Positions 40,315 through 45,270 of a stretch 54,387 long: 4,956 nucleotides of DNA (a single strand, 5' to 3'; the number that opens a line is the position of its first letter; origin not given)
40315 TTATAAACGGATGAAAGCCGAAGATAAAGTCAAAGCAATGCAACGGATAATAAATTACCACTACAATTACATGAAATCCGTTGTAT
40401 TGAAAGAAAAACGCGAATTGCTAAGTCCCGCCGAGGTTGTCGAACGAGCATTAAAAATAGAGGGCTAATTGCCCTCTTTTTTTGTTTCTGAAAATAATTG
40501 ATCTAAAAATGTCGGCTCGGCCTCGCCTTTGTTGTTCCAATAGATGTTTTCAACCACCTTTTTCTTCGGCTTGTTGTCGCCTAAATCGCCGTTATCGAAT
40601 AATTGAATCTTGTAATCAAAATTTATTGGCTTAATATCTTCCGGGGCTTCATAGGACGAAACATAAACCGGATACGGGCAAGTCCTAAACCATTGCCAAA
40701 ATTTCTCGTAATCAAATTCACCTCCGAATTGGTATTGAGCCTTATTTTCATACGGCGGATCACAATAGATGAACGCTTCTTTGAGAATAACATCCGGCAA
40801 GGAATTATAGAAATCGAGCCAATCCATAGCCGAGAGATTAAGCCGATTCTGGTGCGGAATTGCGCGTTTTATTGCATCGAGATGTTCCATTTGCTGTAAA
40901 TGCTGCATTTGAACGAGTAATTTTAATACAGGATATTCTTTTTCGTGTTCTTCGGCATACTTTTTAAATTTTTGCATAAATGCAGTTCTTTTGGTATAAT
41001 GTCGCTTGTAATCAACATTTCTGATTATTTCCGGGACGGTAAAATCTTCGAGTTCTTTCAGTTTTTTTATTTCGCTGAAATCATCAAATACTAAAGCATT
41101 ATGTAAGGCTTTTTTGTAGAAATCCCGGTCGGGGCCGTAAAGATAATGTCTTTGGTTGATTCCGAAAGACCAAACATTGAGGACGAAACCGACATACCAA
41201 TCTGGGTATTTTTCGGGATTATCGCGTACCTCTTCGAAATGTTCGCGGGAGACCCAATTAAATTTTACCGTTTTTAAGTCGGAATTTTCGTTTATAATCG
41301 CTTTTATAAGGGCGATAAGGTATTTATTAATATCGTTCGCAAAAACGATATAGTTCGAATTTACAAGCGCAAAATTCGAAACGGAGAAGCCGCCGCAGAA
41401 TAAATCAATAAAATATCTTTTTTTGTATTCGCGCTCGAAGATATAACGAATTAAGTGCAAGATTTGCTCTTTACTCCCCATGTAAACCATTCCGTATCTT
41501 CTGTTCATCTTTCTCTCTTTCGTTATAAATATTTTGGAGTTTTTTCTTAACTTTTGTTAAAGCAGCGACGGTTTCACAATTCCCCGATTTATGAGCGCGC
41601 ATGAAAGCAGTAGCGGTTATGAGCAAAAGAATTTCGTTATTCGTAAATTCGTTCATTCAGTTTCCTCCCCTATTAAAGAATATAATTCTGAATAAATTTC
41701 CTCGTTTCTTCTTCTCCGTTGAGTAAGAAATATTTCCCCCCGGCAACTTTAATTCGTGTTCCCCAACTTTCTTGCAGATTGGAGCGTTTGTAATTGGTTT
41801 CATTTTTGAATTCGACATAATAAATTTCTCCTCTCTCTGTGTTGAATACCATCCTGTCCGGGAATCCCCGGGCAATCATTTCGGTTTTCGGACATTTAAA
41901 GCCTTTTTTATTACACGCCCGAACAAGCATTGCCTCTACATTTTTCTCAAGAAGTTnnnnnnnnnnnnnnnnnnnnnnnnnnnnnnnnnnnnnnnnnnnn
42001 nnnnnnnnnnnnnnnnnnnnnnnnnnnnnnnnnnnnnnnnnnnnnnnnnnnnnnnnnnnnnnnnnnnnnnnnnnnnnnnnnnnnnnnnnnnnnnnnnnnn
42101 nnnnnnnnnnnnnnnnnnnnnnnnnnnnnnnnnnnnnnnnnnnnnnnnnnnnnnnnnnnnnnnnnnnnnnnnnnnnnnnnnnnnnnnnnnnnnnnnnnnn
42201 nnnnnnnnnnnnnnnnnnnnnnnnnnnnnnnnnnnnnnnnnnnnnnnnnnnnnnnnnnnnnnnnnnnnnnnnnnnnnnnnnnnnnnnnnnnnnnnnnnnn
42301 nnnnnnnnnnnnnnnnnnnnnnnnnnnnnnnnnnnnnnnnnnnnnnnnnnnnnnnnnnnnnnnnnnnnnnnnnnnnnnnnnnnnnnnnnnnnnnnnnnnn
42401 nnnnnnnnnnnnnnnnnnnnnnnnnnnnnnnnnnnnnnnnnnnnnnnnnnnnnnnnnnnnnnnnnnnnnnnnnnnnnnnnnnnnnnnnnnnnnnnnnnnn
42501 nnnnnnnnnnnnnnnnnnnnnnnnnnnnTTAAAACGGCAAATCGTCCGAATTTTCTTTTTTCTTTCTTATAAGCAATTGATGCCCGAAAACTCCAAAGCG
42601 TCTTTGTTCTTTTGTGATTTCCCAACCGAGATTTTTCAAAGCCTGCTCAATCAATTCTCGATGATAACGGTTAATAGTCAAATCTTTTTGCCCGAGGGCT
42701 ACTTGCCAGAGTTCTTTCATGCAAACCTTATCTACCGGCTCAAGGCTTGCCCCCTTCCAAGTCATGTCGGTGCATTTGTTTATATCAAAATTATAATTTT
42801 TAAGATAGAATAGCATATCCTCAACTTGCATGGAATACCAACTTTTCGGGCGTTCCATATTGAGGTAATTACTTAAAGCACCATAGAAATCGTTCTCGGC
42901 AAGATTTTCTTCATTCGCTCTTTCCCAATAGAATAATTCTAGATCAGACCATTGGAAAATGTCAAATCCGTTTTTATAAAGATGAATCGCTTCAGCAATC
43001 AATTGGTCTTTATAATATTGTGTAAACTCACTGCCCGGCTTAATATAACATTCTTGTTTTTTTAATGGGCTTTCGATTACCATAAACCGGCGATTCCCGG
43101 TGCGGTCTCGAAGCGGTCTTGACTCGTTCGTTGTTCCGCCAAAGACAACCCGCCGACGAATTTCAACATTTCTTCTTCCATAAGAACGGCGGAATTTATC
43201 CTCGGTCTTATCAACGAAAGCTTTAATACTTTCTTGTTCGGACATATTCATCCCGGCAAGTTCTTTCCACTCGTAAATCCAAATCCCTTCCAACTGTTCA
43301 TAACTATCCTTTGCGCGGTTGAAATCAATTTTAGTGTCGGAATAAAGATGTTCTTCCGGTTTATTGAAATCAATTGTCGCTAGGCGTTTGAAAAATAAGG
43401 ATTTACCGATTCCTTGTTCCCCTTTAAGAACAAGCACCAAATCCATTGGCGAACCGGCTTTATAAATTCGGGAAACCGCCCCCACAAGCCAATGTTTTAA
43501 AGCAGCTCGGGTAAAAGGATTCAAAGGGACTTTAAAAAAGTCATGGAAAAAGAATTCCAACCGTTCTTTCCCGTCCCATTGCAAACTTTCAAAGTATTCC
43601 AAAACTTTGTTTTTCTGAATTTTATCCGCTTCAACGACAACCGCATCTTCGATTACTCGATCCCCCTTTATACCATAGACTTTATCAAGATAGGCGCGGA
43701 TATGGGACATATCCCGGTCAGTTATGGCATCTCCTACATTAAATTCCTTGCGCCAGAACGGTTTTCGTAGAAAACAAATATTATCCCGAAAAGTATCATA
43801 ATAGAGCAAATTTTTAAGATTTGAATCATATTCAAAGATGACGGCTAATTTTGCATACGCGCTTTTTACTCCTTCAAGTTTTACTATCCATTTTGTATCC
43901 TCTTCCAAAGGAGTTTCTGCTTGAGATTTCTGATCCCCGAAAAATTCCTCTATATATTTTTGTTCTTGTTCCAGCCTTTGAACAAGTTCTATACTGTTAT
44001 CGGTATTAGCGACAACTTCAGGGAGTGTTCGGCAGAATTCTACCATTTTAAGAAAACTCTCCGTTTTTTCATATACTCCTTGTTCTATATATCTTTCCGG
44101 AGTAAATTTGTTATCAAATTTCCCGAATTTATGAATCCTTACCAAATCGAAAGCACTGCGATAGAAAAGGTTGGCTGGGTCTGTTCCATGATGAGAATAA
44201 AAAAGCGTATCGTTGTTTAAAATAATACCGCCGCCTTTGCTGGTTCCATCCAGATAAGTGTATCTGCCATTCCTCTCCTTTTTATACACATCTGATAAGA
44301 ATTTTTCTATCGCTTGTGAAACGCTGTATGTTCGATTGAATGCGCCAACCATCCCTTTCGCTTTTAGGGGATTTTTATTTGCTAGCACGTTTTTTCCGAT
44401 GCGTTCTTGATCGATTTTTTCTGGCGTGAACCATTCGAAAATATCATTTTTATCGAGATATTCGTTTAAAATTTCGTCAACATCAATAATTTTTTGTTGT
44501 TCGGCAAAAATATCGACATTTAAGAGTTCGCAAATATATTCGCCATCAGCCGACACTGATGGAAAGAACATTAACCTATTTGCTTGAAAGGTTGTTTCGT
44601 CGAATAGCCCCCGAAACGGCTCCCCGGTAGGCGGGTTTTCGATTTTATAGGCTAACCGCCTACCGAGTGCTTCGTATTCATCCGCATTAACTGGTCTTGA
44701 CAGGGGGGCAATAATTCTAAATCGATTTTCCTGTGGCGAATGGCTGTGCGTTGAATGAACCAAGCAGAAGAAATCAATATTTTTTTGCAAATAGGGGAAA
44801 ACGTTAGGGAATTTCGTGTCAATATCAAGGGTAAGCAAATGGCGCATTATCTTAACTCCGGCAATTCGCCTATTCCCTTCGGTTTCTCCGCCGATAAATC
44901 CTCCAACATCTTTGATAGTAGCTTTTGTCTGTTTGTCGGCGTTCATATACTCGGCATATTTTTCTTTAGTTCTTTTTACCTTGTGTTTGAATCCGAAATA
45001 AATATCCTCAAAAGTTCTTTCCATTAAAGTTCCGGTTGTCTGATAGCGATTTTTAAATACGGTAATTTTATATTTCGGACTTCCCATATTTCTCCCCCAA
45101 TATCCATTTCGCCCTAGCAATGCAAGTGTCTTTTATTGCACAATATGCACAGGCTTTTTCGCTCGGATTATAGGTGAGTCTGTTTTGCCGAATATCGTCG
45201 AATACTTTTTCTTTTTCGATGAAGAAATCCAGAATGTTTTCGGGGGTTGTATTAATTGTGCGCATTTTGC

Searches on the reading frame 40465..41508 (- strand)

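Call 41: search_protein_families(library=phrogs, proteins=[window:40465-41508:-], max_evalue=0.00001)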
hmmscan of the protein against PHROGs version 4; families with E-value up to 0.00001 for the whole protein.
window:40465-41508:- (347 aa): 3 families
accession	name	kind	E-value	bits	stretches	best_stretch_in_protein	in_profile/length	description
phrog_56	-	other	2.4e-23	84.3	1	8-335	66-331/647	DNA methyltransferase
phrog_27806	-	other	8.8e-06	25.3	1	4-93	48-127/798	DNA methyltransferase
phrog_1996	-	other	9.7e-06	26.6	0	204-290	15-106/150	DNA methyltransferase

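Call 100: search_protein_families(library=pfam, proteins=[window:40465-41508:-], max_evalue=0.001)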
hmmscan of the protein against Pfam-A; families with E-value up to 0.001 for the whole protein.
window:40465-41508:- (347 aa): 1 family
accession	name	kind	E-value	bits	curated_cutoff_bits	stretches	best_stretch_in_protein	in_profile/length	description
PF02086.21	MethyltransfD12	-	1.6e-14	54.7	22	1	9-258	1-190/253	D12 class N6 adenine-specific DNA methyltransferase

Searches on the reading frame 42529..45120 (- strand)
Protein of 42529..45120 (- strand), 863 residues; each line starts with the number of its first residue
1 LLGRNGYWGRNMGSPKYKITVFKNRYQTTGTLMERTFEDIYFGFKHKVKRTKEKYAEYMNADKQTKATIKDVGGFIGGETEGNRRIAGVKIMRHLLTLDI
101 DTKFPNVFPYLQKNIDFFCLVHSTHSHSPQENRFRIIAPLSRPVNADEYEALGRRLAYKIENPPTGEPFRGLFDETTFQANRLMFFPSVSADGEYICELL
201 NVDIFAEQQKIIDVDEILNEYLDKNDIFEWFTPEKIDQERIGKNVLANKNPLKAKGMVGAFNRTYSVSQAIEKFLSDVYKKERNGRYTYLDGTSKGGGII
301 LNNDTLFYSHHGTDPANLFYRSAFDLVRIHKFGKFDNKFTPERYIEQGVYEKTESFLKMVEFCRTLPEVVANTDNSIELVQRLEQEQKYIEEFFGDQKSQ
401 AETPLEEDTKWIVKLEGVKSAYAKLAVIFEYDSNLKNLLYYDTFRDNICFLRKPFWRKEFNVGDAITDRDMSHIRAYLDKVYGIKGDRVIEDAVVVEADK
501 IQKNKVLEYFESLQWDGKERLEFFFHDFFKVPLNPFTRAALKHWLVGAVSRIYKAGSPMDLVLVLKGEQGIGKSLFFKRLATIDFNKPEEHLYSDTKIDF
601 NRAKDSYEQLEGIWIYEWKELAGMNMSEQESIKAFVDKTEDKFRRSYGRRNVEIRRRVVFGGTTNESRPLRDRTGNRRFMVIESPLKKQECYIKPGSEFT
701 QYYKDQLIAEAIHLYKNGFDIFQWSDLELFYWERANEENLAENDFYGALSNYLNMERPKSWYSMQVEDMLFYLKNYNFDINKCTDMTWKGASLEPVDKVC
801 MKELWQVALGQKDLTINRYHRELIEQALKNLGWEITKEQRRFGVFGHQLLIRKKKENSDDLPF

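Call 41: search_protein_families(library=phrogs, proteins=[window:42529-45120:-], max_evalue=0.00001)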
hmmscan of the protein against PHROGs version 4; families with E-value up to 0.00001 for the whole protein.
window:42529-45120:- (863 aa): 9 families
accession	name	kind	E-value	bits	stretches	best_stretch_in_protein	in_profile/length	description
phrog_256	-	DNA, RNA and nucleotide metabolism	5.1e-192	641.5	1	19-854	8-795/798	DNA helicase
phrog_1313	-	DNA, RNA and nucleotide metabolism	2.4e-92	311.7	1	381-848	109-549/568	DNA helicase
phrog_9765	-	DNA, RNA and nucleotide metabolism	1.6e-74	252.4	1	16-468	18-445/939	DNA primase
phrog_15962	-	DNA, RNA and nucleotide metabolism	9e-44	150.9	1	390-754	378-735/835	DNA primase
phrog_16593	-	DNA, RNA and nucleotide metabolism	3.6e-31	109.3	1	509-683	508-677/823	DNA primase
phrog_2249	-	DNA, RNA and nucleotide metabolism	7.8e-29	101.9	1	538-781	503-718/802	DNA primase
phrog_36873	-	DNA, RNA and nucleotide metabolism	1.9e-16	60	1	538-689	525-666/1082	DNA helicase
phrog_4630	-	DNA, RNA and nucleotide metabolism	5.1e-14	52.8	1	489-680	168-361/581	DNA primase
phrog_3228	-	DNA, RNA and nucleotide metabolism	6e-07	29.2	1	47-192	44-184/766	replicative helicase-primase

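Call 100: search_protein_families(library=pfam, proteins=[window:42529-45120:-], max_evalue=0.001)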
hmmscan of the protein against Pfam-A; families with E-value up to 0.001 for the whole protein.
window:42529-45120:- (863 aa): 2 families
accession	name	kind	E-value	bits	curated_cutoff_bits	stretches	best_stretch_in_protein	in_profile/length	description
PF05272.17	VapE-like_dom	-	4.3e-59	200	25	1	511-724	2-198/217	Virulence-associated protein E-like domain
PF19263.5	DUF5906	-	0.00011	23.3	27.6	1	565-678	1-114/114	Family of unknown function (DUF5906)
